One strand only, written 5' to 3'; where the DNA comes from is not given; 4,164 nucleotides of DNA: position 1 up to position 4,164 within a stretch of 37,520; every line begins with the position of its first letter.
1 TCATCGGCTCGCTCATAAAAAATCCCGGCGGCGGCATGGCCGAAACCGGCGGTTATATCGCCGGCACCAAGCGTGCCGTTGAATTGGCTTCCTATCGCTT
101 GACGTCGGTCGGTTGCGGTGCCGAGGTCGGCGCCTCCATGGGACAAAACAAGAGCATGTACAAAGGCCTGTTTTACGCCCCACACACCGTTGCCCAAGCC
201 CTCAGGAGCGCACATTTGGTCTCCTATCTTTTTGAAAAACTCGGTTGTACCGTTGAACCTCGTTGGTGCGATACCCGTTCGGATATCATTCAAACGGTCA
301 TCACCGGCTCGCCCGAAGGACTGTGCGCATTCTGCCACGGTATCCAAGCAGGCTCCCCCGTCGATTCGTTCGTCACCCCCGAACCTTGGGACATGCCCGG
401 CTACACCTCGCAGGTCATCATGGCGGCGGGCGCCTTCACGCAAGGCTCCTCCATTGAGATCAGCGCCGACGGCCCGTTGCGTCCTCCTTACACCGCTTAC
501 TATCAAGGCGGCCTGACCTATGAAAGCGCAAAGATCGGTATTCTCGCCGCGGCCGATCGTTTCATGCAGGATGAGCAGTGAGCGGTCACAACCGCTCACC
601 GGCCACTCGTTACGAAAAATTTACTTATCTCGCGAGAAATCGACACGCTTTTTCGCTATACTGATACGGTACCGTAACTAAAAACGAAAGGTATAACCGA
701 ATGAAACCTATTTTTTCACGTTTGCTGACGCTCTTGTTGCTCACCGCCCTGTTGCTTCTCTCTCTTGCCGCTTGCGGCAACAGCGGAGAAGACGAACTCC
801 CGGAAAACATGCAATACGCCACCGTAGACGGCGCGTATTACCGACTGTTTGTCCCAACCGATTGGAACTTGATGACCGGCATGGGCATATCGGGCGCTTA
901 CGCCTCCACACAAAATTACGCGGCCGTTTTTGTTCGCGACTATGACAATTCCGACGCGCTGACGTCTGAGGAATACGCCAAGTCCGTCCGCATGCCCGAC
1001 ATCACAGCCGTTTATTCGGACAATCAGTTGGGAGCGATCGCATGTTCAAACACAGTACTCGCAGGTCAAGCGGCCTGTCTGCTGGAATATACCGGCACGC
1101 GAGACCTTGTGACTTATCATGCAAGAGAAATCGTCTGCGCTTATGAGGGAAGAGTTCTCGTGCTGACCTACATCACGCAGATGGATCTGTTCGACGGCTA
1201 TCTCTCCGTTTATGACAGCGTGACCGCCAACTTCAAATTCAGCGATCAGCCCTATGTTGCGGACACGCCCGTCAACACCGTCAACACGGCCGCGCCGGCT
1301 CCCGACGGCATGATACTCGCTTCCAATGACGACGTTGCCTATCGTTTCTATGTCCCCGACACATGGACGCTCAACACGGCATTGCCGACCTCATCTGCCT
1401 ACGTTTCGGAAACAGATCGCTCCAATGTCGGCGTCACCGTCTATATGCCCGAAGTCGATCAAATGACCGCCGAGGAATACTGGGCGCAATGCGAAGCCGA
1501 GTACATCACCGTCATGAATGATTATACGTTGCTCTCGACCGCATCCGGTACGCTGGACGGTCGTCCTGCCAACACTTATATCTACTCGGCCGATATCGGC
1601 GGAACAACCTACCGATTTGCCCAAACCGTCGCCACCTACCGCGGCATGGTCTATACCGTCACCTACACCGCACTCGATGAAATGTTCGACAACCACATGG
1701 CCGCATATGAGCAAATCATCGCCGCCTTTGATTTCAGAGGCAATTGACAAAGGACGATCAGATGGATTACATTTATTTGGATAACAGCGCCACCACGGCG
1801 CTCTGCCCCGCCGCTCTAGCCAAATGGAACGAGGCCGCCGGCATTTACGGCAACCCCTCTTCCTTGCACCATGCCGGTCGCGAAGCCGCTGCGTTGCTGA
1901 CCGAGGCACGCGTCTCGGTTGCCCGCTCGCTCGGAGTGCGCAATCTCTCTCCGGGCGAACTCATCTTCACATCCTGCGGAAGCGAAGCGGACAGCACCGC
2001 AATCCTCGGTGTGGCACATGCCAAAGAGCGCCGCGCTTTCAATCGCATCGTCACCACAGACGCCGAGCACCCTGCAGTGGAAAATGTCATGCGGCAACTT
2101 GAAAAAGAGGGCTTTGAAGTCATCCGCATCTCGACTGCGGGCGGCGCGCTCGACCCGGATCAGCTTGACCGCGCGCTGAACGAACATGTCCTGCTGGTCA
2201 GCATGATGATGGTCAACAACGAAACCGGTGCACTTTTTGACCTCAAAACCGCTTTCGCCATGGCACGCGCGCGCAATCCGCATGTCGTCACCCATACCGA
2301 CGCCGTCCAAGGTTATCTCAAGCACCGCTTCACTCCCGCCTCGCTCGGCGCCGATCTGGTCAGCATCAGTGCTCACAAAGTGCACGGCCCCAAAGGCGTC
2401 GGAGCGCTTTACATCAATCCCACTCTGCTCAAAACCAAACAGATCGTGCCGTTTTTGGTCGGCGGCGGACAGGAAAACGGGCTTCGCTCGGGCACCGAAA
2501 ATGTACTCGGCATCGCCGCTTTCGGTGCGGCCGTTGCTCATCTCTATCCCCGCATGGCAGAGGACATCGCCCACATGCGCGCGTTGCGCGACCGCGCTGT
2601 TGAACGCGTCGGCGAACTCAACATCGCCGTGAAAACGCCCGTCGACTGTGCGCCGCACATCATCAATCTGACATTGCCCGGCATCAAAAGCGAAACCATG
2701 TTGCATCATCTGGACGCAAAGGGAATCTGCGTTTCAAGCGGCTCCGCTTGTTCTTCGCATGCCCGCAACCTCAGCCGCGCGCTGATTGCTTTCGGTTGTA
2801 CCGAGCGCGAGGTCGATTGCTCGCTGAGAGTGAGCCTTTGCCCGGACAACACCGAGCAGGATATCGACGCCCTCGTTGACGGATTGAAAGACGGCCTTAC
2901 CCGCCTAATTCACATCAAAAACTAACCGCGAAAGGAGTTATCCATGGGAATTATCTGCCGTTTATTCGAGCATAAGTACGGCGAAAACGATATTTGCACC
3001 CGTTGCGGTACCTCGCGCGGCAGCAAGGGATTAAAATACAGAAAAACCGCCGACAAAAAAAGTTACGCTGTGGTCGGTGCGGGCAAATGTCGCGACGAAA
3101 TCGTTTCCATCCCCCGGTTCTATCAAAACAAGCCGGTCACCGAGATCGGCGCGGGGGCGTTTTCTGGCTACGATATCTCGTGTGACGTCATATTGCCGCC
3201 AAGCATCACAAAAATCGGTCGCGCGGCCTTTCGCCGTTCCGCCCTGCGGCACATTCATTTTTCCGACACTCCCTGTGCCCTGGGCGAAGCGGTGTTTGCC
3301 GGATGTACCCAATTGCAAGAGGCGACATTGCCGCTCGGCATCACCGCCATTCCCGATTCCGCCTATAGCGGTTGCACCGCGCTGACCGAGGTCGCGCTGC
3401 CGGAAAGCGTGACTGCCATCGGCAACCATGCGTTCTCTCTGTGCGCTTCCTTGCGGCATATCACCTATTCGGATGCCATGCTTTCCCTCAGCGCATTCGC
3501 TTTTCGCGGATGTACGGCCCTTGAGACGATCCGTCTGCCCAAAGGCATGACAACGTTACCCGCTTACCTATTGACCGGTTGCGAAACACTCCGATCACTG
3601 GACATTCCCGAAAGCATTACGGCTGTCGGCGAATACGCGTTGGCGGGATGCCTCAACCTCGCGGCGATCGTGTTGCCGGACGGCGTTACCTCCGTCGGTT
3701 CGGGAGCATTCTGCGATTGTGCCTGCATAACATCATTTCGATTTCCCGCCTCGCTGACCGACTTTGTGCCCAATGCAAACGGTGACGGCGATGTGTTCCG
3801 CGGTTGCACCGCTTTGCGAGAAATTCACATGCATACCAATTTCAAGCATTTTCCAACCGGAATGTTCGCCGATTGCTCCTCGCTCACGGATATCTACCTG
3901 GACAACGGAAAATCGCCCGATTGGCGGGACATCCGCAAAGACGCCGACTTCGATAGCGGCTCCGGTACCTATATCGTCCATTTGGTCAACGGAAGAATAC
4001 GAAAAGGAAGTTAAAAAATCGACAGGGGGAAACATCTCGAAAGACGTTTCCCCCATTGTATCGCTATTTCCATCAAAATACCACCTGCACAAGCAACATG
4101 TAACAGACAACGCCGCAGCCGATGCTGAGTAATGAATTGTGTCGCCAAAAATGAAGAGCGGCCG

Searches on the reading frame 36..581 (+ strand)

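Call 60: search_protein_families(library=pfam, proteins=[window:36-581:+], max_evalue=0.00001)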
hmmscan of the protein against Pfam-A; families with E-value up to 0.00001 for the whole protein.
window:36-581:+ (181 aa): 1 family
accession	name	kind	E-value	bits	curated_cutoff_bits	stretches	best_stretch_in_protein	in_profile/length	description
PF06838.17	Met_gamma_lyase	-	1.2e-73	248.5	24.2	1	1-176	229-404/405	Methionine gamma-lyase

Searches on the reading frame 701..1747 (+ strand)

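Call 60: search_protein_families(library=pfam, proteins=[window:701-1747:+], max_evalue=0.00001)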
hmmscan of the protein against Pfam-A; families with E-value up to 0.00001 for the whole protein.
window:701-1747:+ (348 aa): 1 family
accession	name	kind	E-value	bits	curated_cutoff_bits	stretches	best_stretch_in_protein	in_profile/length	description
PF08786.17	DcrB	-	4.3e-07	30.5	27.2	0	253-341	38-126/127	DcrB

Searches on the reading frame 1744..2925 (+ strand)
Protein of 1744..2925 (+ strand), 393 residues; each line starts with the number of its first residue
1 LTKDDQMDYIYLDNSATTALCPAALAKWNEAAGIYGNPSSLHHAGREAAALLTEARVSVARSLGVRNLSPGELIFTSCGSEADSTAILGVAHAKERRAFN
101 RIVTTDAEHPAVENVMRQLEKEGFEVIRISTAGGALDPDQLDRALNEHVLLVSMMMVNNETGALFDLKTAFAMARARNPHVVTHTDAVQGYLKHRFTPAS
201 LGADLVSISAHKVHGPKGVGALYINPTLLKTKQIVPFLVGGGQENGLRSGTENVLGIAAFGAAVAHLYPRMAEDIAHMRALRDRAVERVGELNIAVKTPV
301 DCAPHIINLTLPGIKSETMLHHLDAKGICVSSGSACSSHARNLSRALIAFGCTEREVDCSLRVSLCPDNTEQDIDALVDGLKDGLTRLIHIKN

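Call 60: search_protein_families(library=pfam, proteins=[window:1744-2925:+], max_evalue=0.00001)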
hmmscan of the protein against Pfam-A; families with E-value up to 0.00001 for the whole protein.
window:1744-2925:+ (393 aa): 1 family
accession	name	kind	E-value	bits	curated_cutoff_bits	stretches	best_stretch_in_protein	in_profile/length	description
PF00266.25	Aminotran_5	-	1.3e-65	222.3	21.5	1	10-377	1-371/371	Aminotransferase class-V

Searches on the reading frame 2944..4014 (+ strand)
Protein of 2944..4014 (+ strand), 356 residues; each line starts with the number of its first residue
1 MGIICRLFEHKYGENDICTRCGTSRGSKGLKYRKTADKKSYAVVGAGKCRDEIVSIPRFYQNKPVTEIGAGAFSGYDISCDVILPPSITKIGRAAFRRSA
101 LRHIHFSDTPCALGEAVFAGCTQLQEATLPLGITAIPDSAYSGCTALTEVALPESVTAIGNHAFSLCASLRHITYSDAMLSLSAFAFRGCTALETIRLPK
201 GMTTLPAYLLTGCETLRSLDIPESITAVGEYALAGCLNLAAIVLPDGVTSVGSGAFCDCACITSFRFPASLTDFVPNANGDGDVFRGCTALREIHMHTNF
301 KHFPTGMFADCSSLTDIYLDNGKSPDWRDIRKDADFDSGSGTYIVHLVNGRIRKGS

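Call 60: search_protein_families(library=pfam, proteins=[window:2944-4014:+], max_evalue=0.00001)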
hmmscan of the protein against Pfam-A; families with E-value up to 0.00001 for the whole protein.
window:2944-4014:+ (356 aa): 2 families
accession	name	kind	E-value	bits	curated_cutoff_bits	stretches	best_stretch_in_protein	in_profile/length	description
PF13306.12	LRR_5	-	2.3e-52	176.6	27.7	2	157-277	1-118/127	BspA type Leucine rich repeat region (6 copies)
PF13855.12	LRR_8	-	1.8e-09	37.7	27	0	282-321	18-58/61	Leucine rich repeat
